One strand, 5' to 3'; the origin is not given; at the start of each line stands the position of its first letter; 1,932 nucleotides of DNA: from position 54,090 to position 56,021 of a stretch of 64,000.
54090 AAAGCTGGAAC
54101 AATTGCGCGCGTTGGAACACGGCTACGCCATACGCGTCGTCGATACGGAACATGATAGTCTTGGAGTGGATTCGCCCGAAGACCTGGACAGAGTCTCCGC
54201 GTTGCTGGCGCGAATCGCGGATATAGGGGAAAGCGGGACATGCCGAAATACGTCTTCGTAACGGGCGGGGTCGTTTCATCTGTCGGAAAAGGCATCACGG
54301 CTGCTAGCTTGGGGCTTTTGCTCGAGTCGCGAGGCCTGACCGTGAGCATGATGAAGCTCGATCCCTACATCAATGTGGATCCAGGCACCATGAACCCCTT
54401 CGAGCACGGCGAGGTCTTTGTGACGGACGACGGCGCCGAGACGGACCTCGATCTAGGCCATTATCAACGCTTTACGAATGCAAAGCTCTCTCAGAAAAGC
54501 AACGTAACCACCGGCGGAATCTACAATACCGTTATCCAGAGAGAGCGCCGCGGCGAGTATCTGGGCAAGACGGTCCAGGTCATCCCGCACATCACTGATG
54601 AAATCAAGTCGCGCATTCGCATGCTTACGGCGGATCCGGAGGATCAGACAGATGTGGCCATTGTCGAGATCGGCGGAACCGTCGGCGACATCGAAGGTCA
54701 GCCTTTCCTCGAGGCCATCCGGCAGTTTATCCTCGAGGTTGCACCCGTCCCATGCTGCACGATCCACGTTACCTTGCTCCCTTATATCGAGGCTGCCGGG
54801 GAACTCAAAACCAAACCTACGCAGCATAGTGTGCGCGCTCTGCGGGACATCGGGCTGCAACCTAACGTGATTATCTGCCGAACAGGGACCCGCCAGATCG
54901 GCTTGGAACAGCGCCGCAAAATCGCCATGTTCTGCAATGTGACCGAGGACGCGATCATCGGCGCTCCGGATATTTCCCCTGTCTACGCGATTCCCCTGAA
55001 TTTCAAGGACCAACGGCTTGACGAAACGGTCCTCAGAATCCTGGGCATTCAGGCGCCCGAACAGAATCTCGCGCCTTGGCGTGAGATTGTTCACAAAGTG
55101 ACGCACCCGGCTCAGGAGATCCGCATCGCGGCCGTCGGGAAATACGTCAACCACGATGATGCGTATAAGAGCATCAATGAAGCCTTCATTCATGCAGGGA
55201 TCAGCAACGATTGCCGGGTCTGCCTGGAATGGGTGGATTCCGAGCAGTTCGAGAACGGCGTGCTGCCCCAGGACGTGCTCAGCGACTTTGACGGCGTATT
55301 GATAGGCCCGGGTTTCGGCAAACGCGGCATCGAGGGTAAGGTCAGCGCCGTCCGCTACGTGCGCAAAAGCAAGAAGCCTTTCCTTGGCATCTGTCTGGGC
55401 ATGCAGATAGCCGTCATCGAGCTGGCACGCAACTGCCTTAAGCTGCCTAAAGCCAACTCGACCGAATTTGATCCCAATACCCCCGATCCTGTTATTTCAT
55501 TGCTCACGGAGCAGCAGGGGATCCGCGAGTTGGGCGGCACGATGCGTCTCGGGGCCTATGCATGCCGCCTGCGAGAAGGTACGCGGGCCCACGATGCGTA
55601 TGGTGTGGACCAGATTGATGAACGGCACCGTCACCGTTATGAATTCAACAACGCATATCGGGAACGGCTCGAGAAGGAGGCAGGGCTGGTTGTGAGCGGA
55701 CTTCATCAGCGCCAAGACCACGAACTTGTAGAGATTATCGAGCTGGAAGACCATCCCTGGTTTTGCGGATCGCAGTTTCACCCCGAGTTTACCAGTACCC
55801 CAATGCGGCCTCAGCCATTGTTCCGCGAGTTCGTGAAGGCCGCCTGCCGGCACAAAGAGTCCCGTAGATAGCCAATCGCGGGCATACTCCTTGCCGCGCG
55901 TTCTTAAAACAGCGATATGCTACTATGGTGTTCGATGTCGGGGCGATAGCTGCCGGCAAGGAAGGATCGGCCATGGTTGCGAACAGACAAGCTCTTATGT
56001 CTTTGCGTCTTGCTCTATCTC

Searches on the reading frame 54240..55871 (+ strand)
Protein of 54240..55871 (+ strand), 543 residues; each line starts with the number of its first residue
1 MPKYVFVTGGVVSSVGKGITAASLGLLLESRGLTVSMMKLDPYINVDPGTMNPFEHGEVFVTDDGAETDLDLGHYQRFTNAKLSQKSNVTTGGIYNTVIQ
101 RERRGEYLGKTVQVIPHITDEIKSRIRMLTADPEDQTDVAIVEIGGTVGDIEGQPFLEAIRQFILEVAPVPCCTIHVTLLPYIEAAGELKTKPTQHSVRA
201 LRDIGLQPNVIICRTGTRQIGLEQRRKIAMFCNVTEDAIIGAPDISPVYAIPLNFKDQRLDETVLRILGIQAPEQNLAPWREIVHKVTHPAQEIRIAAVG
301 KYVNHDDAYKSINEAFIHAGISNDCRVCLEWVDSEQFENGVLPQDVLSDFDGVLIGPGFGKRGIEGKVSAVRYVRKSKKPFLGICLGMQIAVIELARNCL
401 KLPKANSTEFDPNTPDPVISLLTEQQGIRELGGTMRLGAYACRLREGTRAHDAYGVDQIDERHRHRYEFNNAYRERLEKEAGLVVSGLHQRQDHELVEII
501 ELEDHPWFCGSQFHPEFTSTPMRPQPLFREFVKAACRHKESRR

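Call 22: search_protein_families(library=pfam, proteins=[window:54240-55871:+], max_evalue=0.001)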
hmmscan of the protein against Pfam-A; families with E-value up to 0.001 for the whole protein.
window:54240-55871:+ (543 aa): 3 families
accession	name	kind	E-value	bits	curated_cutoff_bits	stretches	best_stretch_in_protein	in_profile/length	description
PF06418.20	CTP_synth_N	-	5.6e-121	403.4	26.1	1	3-269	1-264/265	CTP synthase N-terminus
PF00117.34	GATase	-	4.9e-39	134.4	22.8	1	307-533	4-189/190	Glutamine amidotransferase class-I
PF07722.19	Peptidase_C26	-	0.00024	21.4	20.5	0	371-516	98-219/219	Peptidase C26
